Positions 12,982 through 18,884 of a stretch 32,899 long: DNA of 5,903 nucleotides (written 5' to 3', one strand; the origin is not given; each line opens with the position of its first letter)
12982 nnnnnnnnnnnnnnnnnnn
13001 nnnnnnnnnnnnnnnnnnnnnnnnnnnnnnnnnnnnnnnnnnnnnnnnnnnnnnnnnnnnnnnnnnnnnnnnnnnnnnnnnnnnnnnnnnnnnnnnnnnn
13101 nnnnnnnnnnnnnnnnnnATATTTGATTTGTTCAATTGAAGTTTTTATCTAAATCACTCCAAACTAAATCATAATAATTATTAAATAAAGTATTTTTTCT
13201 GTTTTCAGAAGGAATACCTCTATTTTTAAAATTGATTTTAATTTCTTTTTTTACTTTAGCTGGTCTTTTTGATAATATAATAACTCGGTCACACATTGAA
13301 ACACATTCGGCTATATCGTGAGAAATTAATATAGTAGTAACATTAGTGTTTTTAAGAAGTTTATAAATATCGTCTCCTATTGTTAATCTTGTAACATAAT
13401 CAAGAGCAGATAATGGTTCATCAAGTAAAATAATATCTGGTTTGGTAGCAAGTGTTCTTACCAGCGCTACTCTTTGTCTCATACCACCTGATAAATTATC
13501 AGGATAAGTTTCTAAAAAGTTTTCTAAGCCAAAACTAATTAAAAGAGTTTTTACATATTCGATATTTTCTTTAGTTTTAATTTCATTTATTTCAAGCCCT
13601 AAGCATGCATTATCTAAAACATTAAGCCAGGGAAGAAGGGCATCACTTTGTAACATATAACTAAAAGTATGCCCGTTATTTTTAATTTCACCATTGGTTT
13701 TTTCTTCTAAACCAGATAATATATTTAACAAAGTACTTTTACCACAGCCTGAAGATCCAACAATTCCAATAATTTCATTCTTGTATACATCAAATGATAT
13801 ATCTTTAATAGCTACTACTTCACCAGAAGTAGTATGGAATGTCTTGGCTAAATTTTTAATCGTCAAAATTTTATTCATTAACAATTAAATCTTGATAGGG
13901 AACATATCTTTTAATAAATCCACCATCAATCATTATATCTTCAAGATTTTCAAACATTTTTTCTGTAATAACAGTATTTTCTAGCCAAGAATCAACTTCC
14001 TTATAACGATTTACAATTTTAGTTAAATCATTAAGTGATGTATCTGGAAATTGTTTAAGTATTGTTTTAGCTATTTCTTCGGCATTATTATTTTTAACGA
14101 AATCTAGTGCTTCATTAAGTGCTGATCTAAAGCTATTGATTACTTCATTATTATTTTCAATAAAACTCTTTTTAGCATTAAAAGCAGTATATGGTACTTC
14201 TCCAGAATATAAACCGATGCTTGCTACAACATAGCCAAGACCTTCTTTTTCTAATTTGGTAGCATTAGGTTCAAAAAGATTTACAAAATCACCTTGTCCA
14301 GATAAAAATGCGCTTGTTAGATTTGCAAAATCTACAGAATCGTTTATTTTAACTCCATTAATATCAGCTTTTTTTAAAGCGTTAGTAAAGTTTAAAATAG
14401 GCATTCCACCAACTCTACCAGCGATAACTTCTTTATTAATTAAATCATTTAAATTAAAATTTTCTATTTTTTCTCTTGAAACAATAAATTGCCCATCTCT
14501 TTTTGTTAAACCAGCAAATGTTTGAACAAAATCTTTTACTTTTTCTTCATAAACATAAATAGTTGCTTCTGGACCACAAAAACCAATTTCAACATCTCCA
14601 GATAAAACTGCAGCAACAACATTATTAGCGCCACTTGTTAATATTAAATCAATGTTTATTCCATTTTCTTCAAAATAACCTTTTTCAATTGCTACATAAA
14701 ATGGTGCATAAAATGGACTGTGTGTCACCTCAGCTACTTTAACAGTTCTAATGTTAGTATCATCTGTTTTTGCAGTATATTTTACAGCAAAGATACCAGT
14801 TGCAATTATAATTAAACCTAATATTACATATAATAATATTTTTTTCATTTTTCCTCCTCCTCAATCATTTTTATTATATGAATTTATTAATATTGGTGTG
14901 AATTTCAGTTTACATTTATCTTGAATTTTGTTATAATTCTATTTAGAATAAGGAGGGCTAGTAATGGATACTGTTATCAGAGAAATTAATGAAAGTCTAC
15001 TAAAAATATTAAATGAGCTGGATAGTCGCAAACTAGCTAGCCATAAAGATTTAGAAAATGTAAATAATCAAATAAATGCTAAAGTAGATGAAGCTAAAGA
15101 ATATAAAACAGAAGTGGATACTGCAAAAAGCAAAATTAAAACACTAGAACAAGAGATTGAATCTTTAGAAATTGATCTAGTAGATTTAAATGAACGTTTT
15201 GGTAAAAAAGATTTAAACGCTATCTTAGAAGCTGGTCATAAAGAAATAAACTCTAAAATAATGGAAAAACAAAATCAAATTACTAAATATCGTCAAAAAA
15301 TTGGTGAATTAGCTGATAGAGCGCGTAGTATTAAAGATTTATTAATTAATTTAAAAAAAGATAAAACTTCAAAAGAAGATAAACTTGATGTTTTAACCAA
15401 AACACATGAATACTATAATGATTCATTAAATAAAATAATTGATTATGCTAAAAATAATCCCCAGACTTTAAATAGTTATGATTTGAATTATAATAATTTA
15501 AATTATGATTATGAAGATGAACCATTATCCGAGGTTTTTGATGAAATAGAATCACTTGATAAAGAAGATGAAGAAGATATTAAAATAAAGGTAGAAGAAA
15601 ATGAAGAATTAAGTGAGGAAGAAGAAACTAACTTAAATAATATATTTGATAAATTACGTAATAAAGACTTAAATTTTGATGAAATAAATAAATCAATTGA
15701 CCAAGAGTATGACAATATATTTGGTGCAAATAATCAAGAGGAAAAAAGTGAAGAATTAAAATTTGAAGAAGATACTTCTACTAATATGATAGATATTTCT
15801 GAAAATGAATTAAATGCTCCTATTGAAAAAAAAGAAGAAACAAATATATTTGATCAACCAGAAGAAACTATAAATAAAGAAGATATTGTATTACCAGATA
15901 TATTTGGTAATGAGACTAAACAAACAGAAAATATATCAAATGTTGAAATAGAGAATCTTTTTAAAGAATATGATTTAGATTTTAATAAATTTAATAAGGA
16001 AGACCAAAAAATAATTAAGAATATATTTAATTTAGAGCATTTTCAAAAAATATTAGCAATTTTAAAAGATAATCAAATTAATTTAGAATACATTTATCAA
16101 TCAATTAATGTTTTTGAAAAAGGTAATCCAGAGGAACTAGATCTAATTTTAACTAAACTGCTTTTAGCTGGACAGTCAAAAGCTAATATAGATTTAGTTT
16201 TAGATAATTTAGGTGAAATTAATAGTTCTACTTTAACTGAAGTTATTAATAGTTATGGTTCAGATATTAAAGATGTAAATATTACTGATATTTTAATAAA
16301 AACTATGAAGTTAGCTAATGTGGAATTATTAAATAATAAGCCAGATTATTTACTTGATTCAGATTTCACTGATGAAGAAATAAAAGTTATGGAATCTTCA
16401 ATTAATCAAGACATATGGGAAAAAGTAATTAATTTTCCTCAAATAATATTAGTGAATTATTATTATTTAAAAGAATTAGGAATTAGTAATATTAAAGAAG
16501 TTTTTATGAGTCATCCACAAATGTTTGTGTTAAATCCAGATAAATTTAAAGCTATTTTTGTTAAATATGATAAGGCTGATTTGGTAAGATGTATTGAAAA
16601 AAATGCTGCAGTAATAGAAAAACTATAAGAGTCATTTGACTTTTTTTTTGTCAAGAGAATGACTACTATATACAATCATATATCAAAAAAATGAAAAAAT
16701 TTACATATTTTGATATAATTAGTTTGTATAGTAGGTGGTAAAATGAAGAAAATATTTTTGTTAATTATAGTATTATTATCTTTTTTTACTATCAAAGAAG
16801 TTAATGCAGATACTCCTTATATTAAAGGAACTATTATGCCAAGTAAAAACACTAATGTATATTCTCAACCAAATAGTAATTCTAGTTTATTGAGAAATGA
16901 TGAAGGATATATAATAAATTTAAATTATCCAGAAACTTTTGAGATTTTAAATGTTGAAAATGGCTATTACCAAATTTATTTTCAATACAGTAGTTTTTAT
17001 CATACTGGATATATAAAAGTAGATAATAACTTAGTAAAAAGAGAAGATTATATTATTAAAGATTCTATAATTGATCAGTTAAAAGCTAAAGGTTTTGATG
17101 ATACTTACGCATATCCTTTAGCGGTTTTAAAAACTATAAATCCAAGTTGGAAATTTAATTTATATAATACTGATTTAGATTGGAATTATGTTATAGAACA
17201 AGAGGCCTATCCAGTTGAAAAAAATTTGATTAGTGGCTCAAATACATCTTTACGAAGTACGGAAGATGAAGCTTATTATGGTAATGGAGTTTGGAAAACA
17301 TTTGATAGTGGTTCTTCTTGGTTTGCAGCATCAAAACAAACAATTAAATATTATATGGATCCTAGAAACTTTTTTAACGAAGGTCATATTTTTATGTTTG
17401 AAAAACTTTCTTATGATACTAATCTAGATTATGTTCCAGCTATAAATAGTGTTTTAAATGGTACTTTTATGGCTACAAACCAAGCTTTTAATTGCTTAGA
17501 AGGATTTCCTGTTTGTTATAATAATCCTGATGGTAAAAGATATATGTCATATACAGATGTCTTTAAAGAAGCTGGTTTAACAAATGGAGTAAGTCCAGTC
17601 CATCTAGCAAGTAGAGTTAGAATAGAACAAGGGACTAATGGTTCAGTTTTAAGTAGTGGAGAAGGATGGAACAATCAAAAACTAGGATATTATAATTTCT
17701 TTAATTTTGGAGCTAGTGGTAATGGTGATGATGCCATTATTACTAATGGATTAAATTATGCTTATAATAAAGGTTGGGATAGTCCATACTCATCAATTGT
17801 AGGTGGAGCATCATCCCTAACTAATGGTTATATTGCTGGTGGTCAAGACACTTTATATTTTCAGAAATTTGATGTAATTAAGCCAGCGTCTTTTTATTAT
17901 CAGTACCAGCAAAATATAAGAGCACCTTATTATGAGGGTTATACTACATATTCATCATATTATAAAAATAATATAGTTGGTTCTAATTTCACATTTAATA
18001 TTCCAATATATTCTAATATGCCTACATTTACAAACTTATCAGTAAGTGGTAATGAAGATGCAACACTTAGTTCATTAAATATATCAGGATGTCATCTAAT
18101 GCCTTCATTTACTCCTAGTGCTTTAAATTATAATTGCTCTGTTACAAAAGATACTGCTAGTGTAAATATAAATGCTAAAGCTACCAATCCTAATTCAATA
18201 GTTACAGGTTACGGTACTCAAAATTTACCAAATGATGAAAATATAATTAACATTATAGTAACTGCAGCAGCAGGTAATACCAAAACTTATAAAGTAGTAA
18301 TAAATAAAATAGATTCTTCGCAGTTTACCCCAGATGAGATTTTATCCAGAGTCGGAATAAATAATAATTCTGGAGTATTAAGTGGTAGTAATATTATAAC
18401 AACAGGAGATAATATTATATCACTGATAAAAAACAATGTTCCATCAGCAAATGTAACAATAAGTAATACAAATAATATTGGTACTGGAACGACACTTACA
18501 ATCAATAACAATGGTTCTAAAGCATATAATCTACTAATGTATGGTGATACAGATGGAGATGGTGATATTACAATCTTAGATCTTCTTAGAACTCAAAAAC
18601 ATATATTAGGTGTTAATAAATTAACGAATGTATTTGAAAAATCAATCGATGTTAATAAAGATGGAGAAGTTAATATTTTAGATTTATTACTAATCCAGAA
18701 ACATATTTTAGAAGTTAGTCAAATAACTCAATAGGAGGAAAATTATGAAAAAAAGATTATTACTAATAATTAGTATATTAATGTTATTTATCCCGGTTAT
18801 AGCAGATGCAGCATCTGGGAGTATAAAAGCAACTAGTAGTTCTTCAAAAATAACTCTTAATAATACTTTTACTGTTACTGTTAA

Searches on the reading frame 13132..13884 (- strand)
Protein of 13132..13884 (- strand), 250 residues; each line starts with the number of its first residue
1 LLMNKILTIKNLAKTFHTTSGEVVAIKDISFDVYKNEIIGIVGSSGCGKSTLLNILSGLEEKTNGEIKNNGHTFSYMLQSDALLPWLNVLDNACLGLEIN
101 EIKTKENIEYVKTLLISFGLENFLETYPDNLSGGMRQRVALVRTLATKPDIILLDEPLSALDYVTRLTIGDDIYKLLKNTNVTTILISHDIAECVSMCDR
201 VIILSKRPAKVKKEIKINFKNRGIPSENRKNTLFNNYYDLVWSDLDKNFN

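Call 7: search_protein_families(library=pfam, proteins=[window:13132-13884:-], max_evalue=0.01)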
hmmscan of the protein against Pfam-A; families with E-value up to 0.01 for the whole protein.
window:13132-13884:- (250 aa): 7 families
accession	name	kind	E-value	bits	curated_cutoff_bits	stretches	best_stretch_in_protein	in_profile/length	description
PF00005.33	ABC_tran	-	5.8e-31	108.4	25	1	27-158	2-136/137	ABC transporter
PF13304.12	AAA_21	-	4e-06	27.5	27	0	38-76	1-45/304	AAA domain, putative AbiEii toxin, Type IV TA system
PF09818.15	ABC_ATPase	-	5.5e-06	26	23.2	0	130-222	157-265/283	P-loop domain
PF03193.22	RsgA_GTPase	-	2.6e-05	24.5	30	1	26-70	97-140/174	RsgA GTPase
PF02463.25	SMC_N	-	0.0023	17.8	40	0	127-201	133-211/220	RecF/RecN/SMC N terminal domain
PF03215.21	Rad17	-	0.004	17.5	23.8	0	32-59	41-68/186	Rad17 P-loop domain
PF01926.29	MMR_HSR1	-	0.005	17.4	21.9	0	39-61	2-24/113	50S ribosome-binding GTPase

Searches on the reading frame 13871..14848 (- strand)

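Call 7: search_protein_families(library=pfam, proteins=[window:13871-14848:-], max_evalue=0.01)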
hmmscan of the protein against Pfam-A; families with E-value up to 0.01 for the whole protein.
window:13871-14848:- (325 aa): 2 families
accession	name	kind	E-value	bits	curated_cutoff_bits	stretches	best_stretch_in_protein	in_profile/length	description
PF09084.16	NMT1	-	2.7e-19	70.4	20.5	1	47-255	4-213/216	NMT1/THI5 like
PF13379.11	NMT1_2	-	9.2e-13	49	24.7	1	47-263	18-251/252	NMT1-like family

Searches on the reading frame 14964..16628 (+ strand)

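Call 7: search_protein_families(library=pfam, proteins=[window:14964-16628:+], max_evalue=0.01)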
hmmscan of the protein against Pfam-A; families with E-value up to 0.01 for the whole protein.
window:14964-16628:+ (554 aa): 1 family
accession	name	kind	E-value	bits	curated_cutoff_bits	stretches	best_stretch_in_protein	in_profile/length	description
PF12795.12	MscS_porin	-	0.00064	19.8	34.4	1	32-144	27-139/238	Mechanosensitive ion channel porin domain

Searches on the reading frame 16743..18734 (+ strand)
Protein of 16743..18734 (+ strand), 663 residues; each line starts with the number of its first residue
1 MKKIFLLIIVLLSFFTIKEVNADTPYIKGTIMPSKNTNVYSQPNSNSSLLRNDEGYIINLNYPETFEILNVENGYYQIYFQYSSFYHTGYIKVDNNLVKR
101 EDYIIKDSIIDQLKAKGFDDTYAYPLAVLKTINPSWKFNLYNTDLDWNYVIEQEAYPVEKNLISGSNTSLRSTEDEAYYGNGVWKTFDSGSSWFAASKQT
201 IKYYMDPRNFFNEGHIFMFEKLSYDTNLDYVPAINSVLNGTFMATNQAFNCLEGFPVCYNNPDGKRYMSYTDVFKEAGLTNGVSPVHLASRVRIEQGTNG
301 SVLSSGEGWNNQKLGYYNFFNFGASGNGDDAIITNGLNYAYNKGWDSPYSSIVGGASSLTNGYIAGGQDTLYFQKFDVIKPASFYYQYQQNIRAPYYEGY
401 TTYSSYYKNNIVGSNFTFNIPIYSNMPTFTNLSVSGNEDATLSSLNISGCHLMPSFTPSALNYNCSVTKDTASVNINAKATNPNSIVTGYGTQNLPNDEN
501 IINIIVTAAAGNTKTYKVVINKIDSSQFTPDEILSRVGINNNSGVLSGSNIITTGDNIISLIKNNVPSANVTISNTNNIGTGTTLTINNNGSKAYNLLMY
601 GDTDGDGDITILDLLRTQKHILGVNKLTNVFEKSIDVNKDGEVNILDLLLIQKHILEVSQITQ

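Call 54: search_protein_families(library=pfam, proteins=[window:16743-18734:+], max_evalue=0.001)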
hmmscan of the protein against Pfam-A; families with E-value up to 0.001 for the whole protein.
window:16743-18734:+ (663 aa): 2 families
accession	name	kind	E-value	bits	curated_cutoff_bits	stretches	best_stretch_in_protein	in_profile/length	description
PF00404.24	Dockerin_1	-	9.4e-14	51.8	22.9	1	600-656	1-57/57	Dockerin type I domain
PF12733.13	Cadherin-like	-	1.3e-06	29.2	24.2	1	442-521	1-87/89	Cadherin-like beta sandwich domain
